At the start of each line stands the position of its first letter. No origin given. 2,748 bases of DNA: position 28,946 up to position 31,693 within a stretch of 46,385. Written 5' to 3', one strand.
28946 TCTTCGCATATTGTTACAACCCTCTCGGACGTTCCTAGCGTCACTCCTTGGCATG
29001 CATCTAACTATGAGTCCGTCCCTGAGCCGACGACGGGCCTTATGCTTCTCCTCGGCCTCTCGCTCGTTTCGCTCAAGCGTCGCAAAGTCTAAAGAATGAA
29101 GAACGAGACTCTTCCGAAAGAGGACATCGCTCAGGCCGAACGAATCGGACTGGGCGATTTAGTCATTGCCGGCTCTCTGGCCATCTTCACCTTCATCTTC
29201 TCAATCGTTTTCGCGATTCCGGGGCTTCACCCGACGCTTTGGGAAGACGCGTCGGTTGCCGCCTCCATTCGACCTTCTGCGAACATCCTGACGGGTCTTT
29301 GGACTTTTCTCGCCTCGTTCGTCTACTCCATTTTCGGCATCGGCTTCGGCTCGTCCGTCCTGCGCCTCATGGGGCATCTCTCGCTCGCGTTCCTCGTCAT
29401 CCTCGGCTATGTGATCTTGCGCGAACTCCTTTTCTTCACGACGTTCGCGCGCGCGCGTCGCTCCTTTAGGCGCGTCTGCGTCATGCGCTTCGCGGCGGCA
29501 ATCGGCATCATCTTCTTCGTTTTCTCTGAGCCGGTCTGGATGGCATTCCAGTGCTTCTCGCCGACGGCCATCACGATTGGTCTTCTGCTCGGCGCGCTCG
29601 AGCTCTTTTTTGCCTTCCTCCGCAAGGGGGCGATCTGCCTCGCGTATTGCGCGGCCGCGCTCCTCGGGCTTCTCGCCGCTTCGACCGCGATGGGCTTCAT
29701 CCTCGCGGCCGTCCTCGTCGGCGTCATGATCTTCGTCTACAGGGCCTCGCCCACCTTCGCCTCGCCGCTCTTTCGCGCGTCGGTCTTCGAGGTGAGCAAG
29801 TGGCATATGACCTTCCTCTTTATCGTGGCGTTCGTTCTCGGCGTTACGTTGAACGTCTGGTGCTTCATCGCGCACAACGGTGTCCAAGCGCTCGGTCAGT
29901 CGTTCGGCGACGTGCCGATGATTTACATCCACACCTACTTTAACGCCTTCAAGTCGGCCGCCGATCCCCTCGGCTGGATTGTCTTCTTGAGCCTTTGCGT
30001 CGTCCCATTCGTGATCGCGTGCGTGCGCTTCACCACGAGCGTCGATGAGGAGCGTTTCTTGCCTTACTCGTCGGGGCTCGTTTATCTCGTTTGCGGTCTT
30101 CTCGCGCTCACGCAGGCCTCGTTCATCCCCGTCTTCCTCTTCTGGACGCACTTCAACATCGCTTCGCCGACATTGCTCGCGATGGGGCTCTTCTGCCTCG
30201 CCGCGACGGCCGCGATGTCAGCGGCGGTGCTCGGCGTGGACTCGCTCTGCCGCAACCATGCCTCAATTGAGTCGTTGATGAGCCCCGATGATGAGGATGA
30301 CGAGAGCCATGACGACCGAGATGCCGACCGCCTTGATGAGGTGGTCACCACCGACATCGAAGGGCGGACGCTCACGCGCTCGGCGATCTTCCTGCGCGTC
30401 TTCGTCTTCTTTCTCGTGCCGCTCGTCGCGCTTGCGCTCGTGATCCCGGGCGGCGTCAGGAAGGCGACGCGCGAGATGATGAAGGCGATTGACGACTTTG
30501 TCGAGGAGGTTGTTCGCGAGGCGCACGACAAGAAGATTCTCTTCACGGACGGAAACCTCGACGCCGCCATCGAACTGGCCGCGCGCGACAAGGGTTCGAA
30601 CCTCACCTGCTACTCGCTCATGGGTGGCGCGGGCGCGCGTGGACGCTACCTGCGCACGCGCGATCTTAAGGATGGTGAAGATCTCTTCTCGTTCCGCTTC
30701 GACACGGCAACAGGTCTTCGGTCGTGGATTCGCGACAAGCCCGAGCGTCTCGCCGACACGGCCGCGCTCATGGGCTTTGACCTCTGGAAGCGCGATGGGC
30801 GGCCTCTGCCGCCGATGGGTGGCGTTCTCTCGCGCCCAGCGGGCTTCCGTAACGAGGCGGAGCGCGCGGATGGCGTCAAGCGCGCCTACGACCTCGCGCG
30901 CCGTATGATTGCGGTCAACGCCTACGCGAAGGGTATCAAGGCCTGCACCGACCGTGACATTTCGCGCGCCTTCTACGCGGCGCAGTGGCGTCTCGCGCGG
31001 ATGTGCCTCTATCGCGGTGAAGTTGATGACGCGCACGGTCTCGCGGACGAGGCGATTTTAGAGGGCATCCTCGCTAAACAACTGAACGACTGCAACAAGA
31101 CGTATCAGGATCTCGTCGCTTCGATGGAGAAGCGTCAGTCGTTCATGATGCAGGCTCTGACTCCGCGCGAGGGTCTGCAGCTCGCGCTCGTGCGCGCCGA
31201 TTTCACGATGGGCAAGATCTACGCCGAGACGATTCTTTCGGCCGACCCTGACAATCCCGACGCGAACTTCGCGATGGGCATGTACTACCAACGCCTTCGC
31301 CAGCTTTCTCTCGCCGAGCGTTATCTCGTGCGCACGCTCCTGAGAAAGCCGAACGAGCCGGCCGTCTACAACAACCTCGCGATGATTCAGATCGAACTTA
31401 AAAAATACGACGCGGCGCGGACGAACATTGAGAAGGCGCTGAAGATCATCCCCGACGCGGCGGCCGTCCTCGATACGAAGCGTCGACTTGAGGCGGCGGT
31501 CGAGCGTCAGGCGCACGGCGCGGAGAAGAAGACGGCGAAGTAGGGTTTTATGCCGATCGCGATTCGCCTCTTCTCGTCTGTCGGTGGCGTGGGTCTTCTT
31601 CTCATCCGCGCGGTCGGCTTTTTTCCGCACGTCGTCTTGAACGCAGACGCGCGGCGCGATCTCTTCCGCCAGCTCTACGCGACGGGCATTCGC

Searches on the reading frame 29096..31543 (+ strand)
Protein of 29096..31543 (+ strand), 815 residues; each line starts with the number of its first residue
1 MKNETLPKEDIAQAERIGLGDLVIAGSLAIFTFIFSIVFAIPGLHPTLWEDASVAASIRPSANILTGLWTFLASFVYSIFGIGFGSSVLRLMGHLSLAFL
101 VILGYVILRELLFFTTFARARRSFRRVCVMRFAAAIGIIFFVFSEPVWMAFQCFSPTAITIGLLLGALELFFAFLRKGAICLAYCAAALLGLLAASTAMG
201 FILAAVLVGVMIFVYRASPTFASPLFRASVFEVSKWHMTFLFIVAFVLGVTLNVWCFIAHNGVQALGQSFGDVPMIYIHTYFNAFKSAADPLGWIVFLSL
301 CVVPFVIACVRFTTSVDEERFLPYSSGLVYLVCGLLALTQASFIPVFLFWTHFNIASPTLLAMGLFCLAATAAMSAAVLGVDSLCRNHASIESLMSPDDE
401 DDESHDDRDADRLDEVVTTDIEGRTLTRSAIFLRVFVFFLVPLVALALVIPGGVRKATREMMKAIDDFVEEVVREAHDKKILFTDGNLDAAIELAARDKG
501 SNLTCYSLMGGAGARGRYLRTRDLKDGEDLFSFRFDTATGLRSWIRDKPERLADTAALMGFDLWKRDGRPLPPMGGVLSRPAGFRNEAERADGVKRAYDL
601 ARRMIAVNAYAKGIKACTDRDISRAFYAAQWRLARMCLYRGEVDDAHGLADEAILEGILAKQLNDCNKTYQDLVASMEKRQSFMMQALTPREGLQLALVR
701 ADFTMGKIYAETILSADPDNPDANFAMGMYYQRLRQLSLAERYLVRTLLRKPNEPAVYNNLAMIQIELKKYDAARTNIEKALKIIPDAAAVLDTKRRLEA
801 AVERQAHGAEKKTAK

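Call 3: search_protein_families(library=pfam, proteins=[window:29096-31543:+], max_evalue=0.1)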
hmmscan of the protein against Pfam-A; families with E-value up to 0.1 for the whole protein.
window:29096-31543:+ (815 aa): 12 families
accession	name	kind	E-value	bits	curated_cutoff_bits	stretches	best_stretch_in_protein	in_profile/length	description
PF07719.23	TPR_2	-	2.5e-08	33.8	27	1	756-787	2-33/34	Tetratricopeptide repeat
PF13431.12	TPR_17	-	3.5e-08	33.5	24.4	2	710-741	2-33/34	Tetratricopeptide repeat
PF13181.12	TPR_8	-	8e-08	32.3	25.7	1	757-787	3-33/34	Tetratricopeptide repeat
PF00515.34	TPR_1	-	5.5e-07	29.6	27.8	1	756-787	2-33/34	Tetratricopeptide repeat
PF14559.12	TPR_19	-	2.8e-05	24.8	25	2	738-795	8-65/68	Tetratricopeptide repeat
PF13371.12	TPR_9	-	4.6e-05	23.8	35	1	731-798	5-72/73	Tetratricopeptide repeat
PF13432.12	TPR_16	-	0.00011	23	32.7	1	725-788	1-64/65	Tetratricopeptide repeat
PF13424.12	TPR_12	-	0.00013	22.5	30.1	2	727-784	9-74/77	Tetratricopeptide repeat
PF12895.13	ANAPC3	-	0.00017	22.3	27.2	1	709-781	11-82/82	Anaphase-promoting complex, cyclosome, subunit 3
PF13428.12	TPR_14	-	0.0094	17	23.5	0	721-762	1-42/44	Tetratricopeptide repeat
PF23914.1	TPR_CcmH_CycH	-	0.078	13.3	42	0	735-787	101-153/158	Cytochrome c-type biogenesis protein H TPR domain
PF13374.12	TPR_10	-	0.091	13.3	27.5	0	757-784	4-31/42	Tetratricopeptide repeat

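Call 4: search_protein_families(library=ncbifam, proteins=[window:29096-31543:+], max_evalue=0.1)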
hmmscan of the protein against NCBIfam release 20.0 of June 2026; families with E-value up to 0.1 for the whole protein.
window:29096-31543:+ (815 aa): 9 families
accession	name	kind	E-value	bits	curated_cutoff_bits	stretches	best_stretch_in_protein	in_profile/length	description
TIGR02917.1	PEP_TPR_lipo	equivalog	2.3e-10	39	312.2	1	710-794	759-842/899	XrtA/PEP-CTERM system TPR-repeat protein PrsT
TIGR02521.1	type_IV_pilW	equivalog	1.4e-09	37.8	154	1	702-783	46-127/234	type IV pilus biogenesis/stability protein PilW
NF040959.1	MamA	equivalog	6.5e-07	29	200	1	711-791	61-141/204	magnetosome protein MamA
NF033920.0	C39_PA2778_fam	equivalog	5.6e-05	22.7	150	1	711-784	180-253/255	PA2778 family cysteine peptidase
TIGR00540.1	TPR_hemY_coli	hypoth_equivalog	0.00019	20.3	142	1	710-761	315-365/385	heme biosynthesis-associated TPR protein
NF033762.1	social_mot_Tgl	equivalog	0.0029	17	225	1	713-783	57-128/252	social motility TPR repeat lipoprotein Tgl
NF047371.1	FlcA_CTERM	equivalog_domain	0.0061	15.1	300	0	711-782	337-419/646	periplasmic flagellar collar protein FlcA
NF008391.2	PRK11189.1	equivalog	0.036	13.5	250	1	680-787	29-131/297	lipoprotein NlpI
TIGR02552.1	LcrH_SycD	equivalog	0.076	12.7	104.8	0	716-802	47-133/136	SycD/LcrH family type III secretion system chaperone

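Call 8: find_homologous_proteins(query=window:29096-31543:+)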
Query window:29096-31543:+ (815 aa): 72 proteins with E <= 0.001 among 8000 candidates.
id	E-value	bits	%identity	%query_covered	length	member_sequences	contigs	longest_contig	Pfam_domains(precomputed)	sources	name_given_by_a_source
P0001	0.0e+0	1821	100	100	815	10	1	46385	PF13431.13,PF00515.35,PF13181.13,PF07719.24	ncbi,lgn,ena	-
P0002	0.0e+0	1676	90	100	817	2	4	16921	PF13431.13,PF00515.35,PF13181.13,PF07719.24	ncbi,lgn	-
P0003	0.0e+0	1675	90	100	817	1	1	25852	PF13431.13,PF00515.35,PF13181.13,PF07719.24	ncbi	-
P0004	0.0e+0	1674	90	100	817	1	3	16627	PF13431.13,PF00515.35,PF13181.13,PF07719.24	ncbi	-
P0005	0.0e+0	1674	90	100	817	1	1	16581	PF13431.13,PF00515.35,PF13181.13,PF07719.24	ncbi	-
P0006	0.0e+0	1672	90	100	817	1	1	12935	PF13431.13,PF00515.35,PF13181.13,PF07719.24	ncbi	-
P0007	5.8e-296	1002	56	100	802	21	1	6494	PF00515.35,PF13428.13,PF13181.13,PF07719.24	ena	-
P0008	2.1e-294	997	56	100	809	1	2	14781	PF14559.13,PF13431.13,PF07719.24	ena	-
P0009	1.0e-289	981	56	100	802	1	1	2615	PF00515.35,PF13181.13,PF07719.24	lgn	-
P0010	2.2e-289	980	56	100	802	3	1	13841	PF00515.35,PF13181.13,PF07719.24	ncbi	-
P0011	3.9e-286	970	53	100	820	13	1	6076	PF14559.13,PF13431.13,PF00515.35,PF13181.13,PF07719.24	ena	-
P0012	1.3e-280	951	54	99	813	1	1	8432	PF14559.13,PF13431.13,PF13371.13,PF00515.35,PF13428.13,PF13181.13,PF07719.24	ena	-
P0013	3.9e-277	940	53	99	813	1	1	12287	PF14559.13,PF13431.13,PF13371.13,PF00515.35,PF13432.13,PF13428.13,PF13181.13,PF07719.24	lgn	-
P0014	4.9e-277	940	53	100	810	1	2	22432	PF00515.35,PF13181.13,PF07719.24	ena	-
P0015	2.0e-275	934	53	99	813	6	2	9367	PF14559.13,PF13431.13,PF13371.13,PF00515.35,PF13181.13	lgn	-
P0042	3.3e-235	801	47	100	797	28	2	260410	PF14559.13,PF13431.13,PF00515.35,PF12895.14,PF13432.13,PF13428.13,PF13181.13,PF07719.24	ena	-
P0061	2.1e-213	729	44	99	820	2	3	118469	PF13431.13,PF00515.35,PF07719.24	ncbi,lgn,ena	-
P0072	1.6e-109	386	34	94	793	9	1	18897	PF14559.13,PF13371.13,PF00515.35,PF12895.14,PF13424.13,PF13432.13,PF13428.13,PF07719.24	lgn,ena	-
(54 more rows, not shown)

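Call 9: find_encoding_contigs(protein=P0042, flank=10000, max_places=2)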
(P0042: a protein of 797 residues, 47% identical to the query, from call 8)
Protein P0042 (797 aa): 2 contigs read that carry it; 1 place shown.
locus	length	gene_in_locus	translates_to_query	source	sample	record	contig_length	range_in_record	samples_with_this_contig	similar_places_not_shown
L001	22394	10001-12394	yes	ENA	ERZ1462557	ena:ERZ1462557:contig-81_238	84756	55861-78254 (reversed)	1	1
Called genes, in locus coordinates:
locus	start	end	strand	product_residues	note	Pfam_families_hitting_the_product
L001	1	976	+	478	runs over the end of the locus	PF04715:, PF00425:Chorismate_bind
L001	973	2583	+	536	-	PF00117:GATase, PF07722:Peptidase_C26, PF02885:Glycos_trans_3N, PF00591:Glycos_transf_3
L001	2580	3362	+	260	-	PF00218:IGPS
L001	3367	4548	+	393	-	PF00291:PALP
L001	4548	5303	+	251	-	PF00290:Trp_syntA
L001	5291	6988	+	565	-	PF00697:PRAI, PF00800:PDT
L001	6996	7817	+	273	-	PF04909:Amidohydro_2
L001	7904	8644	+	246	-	-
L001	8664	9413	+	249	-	-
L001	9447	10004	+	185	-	-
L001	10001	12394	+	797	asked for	PF13432:TPR_16 (faint), PF07719:TPR_2 (faint), PF13428:TPR_14 (faint), PF14559:TPR_19 (faint), PF00515:TPR_1 (faint), PF13181:TPR_8 (faint), PF12895:ANAPC3 (faint), PF13431:TPR_17 (faint)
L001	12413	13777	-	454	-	PF00291:PALP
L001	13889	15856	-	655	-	PF00270:DEAD (faint), PF04851:ResIII, PF17757:UvrB_inter, PF27431:UvrB_3rd, PF00271:Helicase_C, PF12344:UvrB, PF02151:UVR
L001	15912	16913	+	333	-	-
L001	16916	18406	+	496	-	PF00772:DnaB, PF13481:AAA_25, PF03796:DnaB_C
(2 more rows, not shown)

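Call 10: find_encoding_contigs(protein=P0072, flank=10000, max_places=2)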
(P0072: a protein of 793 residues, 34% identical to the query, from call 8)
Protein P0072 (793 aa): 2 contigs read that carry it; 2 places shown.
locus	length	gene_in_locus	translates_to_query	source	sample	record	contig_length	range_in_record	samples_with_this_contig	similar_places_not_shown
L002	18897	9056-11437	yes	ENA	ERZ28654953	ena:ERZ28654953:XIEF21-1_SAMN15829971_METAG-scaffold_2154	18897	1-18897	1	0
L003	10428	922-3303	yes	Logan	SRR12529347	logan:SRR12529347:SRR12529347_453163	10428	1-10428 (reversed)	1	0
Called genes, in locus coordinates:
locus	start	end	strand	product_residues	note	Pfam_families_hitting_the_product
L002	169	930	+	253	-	-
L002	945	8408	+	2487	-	PF16656:Pur_ac_phosph_N (faint), PF00041:fn3 (faint), PF25059:FN3_DSCAM-DSCAML_C (faint), PF10102:DUF2341 (weak), PF21722:Gly_rich_2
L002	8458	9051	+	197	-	-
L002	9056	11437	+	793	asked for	PF12895:ANAPC3 (faint), PF07719:TPR_2 (faint), PF13428:TPR_14 (faint), PF00515:TPR_1 (faint), PF13371:TPR_9 (weak), PF13424:TPR_12 (weak), PF13432:TPR_16, PF14559:TPR_19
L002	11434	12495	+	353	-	PF00392:GntR, PF13377:Peripla_BP_3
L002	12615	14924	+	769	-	-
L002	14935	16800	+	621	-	-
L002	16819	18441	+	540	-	PF01055:Glyco_hydro_31_2nd, PF21365:Glyco_hydro_31_3rd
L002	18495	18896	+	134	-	?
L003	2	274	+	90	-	?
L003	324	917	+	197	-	-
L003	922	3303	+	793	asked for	PF12895:ANAPC3 (faint), PF07719:TPR_2 (faint), PF13428:TPR_14 (faint), PF00515:TPR_1 (faint), PF13371:TPR_9 (weak), PF13424:TPR_12 (weak), PF13432:TPR_16, PF14559:TPR_19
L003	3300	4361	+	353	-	PF00392:GntR, PF13377:Peripla_BP_3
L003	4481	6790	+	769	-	-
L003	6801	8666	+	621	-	-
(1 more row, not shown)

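Call 11: find_encoding_contigs(protein=P0061, flank=10000, max_places=2)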
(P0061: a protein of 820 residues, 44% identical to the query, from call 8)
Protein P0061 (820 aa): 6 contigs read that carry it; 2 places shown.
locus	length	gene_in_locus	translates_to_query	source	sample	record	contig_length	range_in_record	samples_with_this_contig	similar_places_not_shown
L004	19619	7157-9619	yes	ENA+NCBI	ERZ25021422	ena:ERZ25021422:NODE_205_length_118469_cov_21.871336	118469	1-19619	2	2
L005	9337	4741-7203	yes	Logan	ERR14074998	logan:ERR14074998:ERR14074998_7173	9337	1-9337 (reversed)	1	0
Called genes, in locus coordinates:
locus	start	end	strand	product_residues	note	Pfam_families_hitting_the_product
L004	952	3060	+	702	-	PF17132:Glyco_hydro_106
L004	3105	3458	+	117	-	-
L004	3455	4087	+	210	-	PF01066:CDP-OH_P_transf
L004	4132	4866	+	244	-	PF07963:N_methyl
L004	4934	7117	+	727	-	PF17764:PriA_3primeBD, PF00270:DEAD, PF04851:ResIII, PF13604:AAA_30 (weak), PF18319:Zn_ribbon_PriA, PF00271:Helicase_C, PF18074:PriA_C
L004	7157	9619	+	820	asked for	PF00515:TPR_1 (faint), PF07719:TPR_2 (faint), PF13431:TPR_17 (faint)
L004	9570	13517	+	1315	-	PF02811:PHP, PF07733:DNA_pol3_alpha, PF17657:DNA_pol3_finger, PF14579:HHH_6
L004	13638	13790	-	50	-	-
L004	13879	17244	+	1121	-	PF13091:PLDc_2 (weak), PF00176:SNF2-rel_dom (weak), PF00270:DEAD (faint), PF04851:ResIII (faint), PF00271:Helicase_C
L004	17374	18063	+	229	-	PF05635:23S_rRNA_IVP (weak)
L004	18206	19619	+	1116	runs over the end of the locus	PF20473:MmeI_Mtase, PF07669:Eco57I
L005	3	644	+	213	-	?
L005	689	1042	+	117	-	-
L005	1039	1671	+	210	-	PF01066:CDP-OH_P_transf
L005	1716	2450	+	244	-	PF07963:N_methyl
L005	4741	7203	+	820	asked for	PF00515:TPR_1 (faint), PF07719:TPR_2 (faint), PF13431:TPR_17 (faint)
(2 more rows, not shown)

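Call 14: find_related_loci(query=A1, collection=genome_contigs, flank=10000)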
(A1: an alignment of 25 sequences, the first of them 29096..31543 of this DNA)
Query A1 (815 aa) in genome_contigs; peptide patterns used: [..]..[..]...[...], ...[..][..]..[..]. (x = any residue, [..] = any of these).
70 stretches matched a pattern; 32 encode a relative of the query (tblastn E <= 1e-3); 31 distinct loci.
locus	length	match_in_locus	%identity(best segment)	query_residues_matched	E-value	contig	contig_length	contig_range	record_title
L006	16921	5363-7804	90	1-814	0e+0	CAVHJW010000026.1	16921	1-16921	bacterium isolate H07617-L1_cleanbin_000055 genome assembly, contig: Spades_H07617-L1_contig_2311, whole genome shotgun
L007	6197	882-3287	56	1-812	0e+0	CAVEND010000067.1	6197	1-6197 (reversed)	Faecalibacterium prausnitzii isolate H07648-L1_cleanbin_000072 genome assembly, contig: Spades_H07648-L1_contig_9124, wh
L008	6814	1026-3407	57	1-805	0e+0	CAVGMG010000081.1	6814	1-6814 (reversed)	Alistipes onderdonkii isolate H07668-L1_cleanbin_000053 genome assembly, contig: Spades_H07668-L1_contig_5657, whole gen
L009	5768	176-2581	56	1-812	0e+0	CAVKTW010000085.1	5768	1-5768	Candidatus Methanomethylophilaceae archaeon isolate G02630-L1_cleanbin_000058 genome assembly, contig: Spades_G02630-L1_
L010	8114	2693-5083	54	11-812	0e+0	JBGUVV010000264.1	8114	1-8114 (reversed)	MAG: Kiritimatiellia bacterium isolate ruminal_MAG_92 ruminal_MAG_92_contig_0264, whole genome shotgun sequence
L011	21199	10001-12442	53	1-812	0e+0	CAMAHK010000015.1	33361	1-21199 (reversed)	MAG: uncultured Verrucomicrobia bacterium isolate SRR5666653_bin.13_metaWRAP_v1.3_MAG genome assembly, contig: ERZ114488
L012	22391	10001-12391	53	12-807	0e+0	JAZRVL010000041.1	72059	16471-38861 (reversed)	MAG: Kiritimatiellia bacterium isolate T1900044953_TA20190006.MAGScoT_cleanbin_000057 SGB_3742_k141_1550098, whole genom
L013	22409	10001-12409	53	9-812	0e+0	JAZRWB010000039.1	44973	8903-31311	MAG: Kiritimatiellia bacterium isolate T1900044952_TA20190005.MAGScoT_cleanbin_000099 SGB_3709_k141_1195316, whole genom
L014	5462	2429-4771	49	10-807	0e+0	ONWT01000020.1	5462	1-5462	uncultured Lentisphaerae bacterium isolate RUG712 genome assembly, contig: k87_4711478, whole genome shotgun sequence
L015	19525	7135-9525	47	1-812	0e+0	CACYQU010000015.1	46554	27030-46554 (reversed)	uncultured bacterium isolate RUG12190 genome assembly, contig: RUG12190_asm_15, whole genome shotgun sequence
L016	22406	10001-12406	48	4-811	0e+0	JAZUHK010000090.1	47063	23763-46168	MAG: Kiritimatiellia bacterium isolate T1900045276_TH20190046.MAGScoT_cleanbin_000045 SGB_5922_k141_2986244, whole genom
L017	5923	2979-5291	49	13-806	0e+0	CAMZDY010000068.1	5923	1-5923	MAG TPA_asm: uncultured Verrucomicrobia bacterium isolate SRR10912534_bin.90_metaWRAP_v1.3_MAG genome assembly, contig:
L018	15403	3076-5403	49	13-810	0e+0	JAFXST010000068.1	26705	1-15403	MAG: Kiritimatiellae bacterium isolate RGIG6712 Sheep_Rumen-2__c997038, whole genome shotgun sequence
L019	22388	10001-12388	46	1-811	0e+0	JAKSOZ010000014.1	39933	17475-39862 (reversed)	MAG: Kiritimatiellia bacterium isolate Horse_feces190 MAG190_14, whole genome shotgun sequence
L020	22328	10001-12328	46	8-799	0e+0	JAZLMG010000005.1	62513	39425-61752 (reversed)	MAG: Kiritimatiellia bacterium isolate T1900044955_TA20190009.MAGScoT_cleanbin_000033 SGB_3814_k141_1361132, whole genom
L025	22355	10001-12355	44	11-814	0e+0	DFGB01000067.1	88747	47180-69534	MAG TPA_asm: Verrucomicrobia bacterium UBA3761 UBA3761_contig_796, whole genome shotgun sequence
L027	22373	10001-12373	44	4-812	0e+0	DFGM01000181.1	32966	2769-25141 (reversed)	MAG TPA_asm: Verrucomicrobia bacterium UBA3750 UBA3750_contig_22383, whole genome shotgun sequence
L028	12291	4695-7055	39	12-812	4e-169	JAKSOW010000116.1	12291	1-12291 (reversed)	MAG: Kiritimatiellia bacterium isolate Horse_feces187 MAG187_116, whole genome shotgun sequence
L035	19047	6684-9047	46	9-815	0e+0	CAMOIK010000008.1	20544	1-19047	MAG: uncultured Verrucomicrobia bacterium isolate SRR873605_bin.63_metaWRAP_v1.3_MAG genome assembly, contig: NODE_4658_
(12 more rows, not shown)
